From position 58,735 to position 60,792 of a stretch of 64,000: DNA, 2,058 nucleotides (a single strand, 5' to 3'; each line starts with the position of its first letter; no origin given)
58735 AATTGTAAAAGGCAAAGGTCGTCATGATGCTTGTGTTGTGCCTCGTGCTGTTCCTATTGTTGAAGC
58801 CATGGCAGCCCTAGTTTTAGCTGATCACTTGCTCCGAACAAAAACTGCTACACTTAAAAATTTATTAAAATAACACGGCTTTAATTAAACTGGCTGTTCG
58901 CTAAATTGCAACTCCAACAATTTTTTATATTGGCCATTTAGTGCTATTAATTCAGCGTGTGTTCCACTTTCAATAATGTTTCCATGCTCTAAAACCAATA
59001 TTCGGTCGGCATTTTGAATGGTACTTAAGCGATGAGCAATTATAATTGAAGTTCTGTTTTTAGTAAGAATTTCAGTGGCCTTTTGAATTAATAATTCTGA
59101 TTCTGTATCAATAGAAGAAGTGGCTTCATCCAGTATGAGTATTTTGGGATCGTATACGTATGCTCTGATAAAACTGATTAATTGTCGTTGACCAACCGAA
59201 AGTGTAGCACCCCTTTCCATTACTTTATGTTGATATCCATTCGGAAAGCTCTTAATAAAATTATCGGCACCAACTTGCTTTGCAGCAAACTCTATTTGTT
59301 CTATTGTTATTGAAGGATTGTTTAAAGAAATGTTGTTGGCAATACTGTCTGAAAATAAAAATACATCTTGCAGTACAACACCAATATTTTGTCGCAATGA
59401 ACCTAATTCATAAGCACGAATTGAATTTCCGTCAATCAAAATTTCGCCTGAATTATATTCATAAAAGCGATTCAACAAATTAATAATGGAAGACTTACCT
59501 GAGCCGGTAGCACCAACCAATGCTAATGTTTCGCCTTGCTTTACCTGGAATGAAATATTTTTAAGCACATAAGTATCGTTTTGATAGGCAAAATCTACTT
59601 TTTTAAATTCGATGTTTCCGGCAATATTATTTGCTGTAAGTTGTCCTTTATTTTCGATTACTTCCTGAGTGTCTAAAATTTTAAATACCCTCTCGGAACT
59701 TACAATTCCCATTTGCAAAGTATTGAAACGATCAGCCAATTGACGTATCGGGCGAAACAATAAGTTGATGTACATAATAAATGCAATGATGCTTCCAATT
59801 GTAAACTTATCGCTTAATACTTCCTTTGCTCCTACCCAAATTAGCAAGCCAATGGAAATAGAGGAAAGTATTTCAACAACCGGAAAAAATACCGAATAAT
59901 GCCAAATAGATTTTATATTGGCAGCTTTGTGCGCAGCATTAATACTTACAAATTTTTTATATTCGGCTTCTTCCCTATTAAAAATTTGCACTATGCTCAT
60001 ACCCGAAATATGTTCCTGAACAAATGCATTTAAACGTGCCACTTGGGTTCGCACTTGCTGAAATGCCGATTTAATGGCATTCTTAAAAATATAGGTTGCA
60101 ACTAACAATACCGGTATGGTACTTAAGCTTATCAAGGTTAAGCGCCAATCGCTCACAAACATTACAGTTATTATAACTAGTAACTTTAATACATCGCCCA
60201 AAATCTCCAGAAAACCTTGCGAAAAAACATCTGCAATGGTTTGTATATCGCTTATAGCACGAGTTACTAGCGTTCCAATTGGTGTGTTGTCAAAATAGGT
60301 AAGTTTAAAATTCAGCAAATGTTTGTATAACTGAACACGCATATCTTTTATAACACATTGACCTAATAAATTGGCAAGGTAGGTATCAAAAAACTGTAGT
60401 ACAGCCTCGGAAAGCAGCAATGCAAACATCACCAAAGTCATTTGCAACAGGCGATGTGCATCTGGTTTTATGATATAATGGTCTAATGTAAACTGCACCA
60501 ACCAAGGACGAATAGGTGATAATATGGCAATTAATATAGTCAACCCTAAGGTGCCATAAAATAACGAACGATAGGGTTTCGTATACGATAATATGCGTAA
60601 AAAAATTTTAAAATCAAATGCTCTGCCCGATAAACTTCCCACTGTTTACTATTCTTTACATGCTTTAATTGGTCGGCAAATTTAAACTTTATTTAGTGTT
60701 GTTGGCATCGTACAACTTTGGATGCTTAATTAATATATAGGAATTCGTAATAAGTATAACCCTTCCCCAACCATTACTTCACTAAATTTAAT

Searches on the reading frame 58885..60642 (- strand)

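Call 58: search_protein_families(library=pfam, proteins=[window:58885-60642:-], max_evalue=0.00001)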
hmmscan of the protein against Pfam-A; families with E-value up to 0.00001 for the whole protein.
window:58885-60642:- (585 aa): 2 families
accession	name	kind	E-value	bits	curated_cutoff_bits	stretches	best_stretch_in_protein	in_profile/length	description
PF00664.28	ABC_membrane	-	6.1e-52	177.4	28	1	34-298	7-273/274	ABC transporter transmembrane region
PF00005.33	ABC_tran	-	2.6e-31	109.5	25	1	360-509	1-137/137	ABC transporter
